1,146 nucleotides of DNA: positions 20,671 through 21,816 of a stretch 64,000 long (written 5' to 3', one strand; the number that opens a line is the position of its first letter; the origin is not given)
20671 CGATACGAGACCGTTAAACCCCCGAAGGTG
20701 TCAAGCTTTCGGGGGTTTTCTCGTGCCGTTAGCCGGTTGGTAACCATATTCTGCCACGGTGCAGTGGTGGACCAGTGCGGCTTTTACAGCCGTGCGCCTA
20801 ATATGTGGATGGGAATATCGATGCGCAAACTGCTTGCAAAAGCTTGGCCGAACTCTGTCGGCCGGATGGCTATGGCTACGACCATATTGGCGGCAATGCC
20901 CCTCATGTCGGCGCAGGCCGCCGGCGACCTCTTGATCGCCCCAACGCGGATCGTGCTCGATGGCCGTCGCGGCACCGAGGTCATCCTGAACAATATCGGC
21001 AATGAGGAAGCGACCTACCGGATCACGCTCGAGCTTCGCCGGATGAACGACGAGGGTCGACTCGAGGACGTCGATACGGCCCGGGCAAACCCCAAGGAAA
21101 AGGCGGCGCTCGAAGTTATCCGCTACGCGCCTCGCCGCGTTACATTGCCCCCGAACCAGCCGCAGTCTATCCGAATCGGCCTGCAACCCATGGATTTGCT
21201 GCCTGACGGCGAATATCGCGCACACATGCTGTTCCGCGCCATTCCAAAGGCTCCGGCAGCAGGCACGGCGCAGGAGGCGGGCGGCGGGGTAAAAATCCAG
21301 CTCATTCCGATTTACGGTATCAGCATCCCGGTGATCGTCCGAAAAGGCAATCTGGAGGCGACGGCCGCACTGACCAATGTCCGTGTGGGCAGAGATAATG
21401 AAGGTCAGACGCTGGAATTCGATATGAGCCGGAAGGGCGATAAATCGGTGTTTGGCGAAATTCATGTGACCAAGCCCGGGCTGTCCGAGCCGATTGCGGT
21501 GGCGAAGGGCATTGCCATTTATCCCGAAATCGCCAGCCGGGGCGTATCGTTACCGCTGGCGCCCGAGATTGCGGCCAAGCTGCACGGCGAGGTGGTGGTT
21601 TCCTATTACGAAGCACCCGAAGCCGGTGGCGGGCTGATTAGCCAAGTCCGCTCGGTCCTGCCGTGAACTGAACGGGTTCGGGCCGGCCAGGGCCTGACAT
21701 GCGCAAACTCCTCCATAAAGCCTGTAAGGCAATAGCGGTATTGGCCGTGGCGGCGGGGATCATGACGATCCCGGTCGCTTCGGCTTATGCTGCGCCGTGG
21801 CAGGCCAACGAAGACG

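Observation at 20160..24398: Non-canonical chaperone-usher-like fibre system built on a DUF4402 subunit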

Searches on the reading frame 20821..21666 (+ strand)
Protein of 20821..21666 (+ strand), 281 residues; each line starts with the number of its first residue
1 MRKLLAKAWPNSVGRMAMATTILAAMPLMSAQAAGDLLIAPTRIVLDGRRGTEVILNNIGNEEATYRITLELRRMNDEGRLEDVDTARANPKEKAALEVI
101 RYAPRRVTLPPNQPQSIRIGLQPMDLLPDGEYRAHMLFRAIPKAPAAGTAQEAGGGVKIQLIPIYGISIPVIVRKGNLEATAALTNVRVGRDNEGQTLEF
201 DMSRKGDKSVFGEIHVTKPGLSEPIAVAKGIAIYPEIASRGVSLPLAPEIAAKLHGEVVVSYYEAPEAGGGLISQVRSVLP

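Call 3: search_protein_families(library=pfam, proteins=[window:20821-21666:+], max_evalue=1)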
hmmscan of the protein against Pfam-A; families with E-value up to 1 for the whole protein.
window:20821-21666:+ (281 aa): 2 families
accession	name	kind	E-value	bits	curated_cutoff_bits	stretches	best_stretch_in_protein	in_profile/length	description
PF06280.18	fn3_5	-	0.011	16.8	27.6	1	53-123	13-80/112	Fn3-like domain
PF22544.2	HYDIN_VesB_CFA65-like_Ig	-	0.25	12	25.5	0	52-68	23-40/100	HYDIN/CFA65/VesB-like, Ig-like domain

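Call 4: search_protein_families(library=ncbifam, proteins=[window:20821-21666:+], max_evalue=1)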
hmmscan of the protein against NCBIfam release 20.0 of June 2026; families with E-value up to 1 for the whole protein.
window:20821-21666:+ (281 aa): 1 family
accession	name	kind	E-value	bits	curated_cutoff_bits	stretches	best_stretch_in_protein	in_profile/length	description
NF007398.0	PRK09926.1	equivalog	0.082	12.4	285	1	18-63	8-54/246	fimbrial chaperone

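Call 7: search_solved_structures(query=window:20821-21666:+, max_evalue=10, show_alignments=2)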
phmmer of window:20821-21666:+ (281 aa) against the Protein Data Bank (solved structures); distinct sequences matched with E-value up to 10: 0.

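Call 9: find_homologous_proteins(query=window:20821-21666:+, max_evalue=0.001)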
Query window:20821-21666:+ (281 aa): 4248 proteins with E <= 0.001 among 8000 candidates; the best 120 are listed.
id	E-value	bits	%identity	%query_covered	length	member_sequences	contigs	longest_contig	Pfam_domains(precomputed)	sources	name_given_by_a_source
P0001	4.9e-164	562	100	94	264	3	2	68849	-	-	-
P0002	1.3e-153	528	88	100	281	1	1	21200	-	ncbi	-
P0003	8.9e-153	525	88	100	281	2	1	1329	-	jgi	jgi:P pilus assembly chaperone PapD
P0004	5.4e-149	513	85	100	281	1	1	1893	-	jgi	jgi:P pilus assembly chaperone PapD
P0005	1.5e-148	511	83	100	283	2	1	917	-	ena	-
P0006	1.6e-148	511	84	100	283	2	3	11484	-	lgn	-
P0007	1.1e-147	509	85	100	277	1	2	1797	-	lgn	-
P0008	5.7e-147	506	84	100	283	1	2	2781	-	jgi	jgi:hypothetical protein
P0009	1.3e-144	499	82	100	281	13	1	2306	-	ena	-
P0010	3.2e-144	497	83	100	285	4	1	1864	-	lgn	-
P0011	2.1e-143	495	83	100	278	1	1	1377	-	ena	-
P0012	4.2e-143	494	80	100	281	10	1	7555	-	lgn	-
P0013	1.4e-142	492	81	100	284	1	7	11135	-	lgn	-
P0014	2.9e-142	491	81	100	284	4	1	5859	-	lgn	-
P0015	5.2e-142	490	81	100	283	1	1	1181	-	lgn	-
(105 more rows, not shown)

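Call 23: search_solved_structures(query=A1, max_evalue=10, show_alignments=3)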
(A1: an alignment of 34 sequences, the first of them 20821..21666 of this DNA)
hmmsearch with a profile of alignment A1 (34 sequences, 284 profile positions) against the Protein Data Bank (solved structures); distinct sequences matched with E-value up to 10: 9.
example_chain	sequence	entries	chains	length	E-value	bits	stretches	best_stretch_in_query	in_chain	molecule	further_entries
2qh7_A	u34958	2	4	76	1.2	11.6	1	185-217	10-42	Zinc finger CDGSH-type domain 1 | CDGSH iron-sulfur domain-containing protein 1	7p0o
6de9_A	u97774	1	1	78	1.2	11.6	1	185-217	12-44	CDGSH iron-sulfur domain-containing protein 1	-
3lpq_A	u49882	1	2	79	1.2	11.6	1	185-217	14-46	CDGSH iron sulfur domain-containing protein 1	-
2r13_A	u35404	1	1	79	1.3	11.5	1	185-217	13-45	Zinc finger CDGSH domain-containing protein 1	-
3ew0_A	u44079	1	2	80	1.3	11.5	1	185-217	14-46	CDGSH iron sulfur domain-containing protein 1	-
2qd0_A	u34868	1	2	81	1.3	11.5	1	185-217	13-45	Zinc finger CDGSH domain-containing protein 1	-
7ar7_m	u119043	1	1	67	1.4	11.4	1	162-182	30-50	AT2G31490 protein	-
3ree_A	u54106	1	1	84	1.4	11.4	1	185-217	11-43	CDGSH iron-sulfur domain-containing protein 1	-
7a23_l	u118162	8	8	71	1.6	11.2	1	162-182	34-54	B15 | B15 -- 1 beta subcomplex subunit 4 | AT2G31490 protein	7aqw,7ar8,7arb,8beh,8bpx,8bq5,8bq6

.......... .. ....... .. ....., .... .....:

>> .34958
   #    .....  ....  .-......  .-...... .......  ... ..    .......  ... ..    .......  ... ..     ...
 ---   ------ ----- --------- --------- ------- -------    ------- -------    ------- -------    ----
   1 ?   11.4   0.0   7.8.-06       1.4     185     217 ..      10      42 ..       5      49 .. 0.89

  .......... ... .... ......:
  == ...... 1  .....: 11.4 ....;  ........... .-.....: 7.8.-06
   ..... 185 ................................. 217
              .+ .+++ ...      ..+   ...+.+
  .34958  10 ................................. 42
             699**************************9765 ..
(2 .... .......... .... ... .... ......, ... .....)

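Call 54: search_solved_structures(query=A6, max_evalue=10, show_alignments=3)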
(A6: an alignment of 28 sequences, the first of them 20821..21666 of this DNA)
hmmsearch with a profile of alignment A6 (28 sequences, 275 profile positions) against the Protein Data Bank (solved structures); distinct sequences matched with E-value up to 10: 2.
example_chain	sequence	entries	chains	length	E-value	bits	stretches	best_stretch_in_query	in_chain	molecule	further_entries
7ar7_m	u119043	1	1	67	1.7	11.2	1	152-172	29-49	AT2G31490 protein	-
7a23_l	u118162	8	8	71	2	11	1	152-172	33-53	B15 | B15 -- 1 beta subcomplex subunit 4 | AT2G31490 protein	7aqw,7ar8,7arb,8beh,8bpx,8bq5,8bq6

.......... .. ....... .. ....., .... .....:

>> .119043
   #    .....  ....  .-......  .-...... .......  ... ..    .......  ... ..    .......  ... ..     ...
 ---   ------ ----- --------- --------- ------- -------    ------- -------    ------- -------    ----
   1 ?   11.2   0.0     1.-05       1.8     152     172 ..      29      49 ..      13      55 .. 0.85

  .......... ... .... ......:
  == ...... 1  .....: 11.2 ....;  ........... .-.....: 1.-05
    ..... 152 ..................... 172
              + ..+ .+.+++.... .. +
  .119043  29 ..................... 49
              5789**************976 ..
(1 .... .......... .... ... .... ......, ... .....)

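Call 55: search_protein_families(library=pfam, alignment_id=A6, max_evalue=0.1)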
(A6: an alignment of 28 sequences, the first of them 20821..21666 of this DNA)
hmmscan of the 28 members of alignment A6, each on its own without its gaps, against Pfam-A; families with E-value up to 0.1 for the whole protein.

A. member 1, window:20821-21666:+ (281 aa): 1 family
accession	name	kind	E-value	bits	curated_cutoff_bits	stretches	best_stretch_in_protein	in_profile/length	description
PF06280.18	fn3_5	-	0.011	16.8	27.6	1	53-123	13-80/112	Fn3-like domain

B. families by the number of members that match (of 28 scanned): 6 families
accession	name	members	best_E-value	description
PF06280.18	fn3_5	24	0.00013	Fn3-like domain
PF00345.26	PapD_N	5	0.0048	Pili and flagellar-assembly chaperone, PapD N-terminal domain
PF22544.2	HYDIN_VesB_CFA65-like_Ig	1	0.01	HYDIN/CFA65/VesB-like, Ig-like domain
PF23972.1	DUF7298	1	0.029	Domain of unknown function (DUF7298)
PF06030.18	WxLIP_PGBD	1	0.037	WxL Interacting Protein, peptidoglycan binding domain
PF23148.1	Gp77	1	0.077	Podophage GP4 fiber-tail adaptor protein gp77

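Call 70: search_solved_structures(query=A7, max_evalue=10, show_alignments=3)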
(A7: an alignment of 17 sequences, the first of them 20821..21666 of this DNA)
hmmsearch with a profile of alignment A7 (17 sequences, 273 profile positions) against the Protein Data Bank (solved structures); distinct sequences matched with E-value up to 10: 3.
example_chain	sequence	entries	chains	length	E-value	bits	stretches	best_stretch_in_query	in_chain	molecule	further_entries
8x9y_Z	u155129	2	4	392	0.2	14.3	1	7-66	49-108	Tri1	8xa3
3tzg_A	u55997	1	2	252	1.9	11.1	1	173-243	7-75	hypothetical protein BVU_2266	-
7ar7_m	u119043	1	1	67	2.3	10.9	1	147-170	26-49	AT2G31490 protein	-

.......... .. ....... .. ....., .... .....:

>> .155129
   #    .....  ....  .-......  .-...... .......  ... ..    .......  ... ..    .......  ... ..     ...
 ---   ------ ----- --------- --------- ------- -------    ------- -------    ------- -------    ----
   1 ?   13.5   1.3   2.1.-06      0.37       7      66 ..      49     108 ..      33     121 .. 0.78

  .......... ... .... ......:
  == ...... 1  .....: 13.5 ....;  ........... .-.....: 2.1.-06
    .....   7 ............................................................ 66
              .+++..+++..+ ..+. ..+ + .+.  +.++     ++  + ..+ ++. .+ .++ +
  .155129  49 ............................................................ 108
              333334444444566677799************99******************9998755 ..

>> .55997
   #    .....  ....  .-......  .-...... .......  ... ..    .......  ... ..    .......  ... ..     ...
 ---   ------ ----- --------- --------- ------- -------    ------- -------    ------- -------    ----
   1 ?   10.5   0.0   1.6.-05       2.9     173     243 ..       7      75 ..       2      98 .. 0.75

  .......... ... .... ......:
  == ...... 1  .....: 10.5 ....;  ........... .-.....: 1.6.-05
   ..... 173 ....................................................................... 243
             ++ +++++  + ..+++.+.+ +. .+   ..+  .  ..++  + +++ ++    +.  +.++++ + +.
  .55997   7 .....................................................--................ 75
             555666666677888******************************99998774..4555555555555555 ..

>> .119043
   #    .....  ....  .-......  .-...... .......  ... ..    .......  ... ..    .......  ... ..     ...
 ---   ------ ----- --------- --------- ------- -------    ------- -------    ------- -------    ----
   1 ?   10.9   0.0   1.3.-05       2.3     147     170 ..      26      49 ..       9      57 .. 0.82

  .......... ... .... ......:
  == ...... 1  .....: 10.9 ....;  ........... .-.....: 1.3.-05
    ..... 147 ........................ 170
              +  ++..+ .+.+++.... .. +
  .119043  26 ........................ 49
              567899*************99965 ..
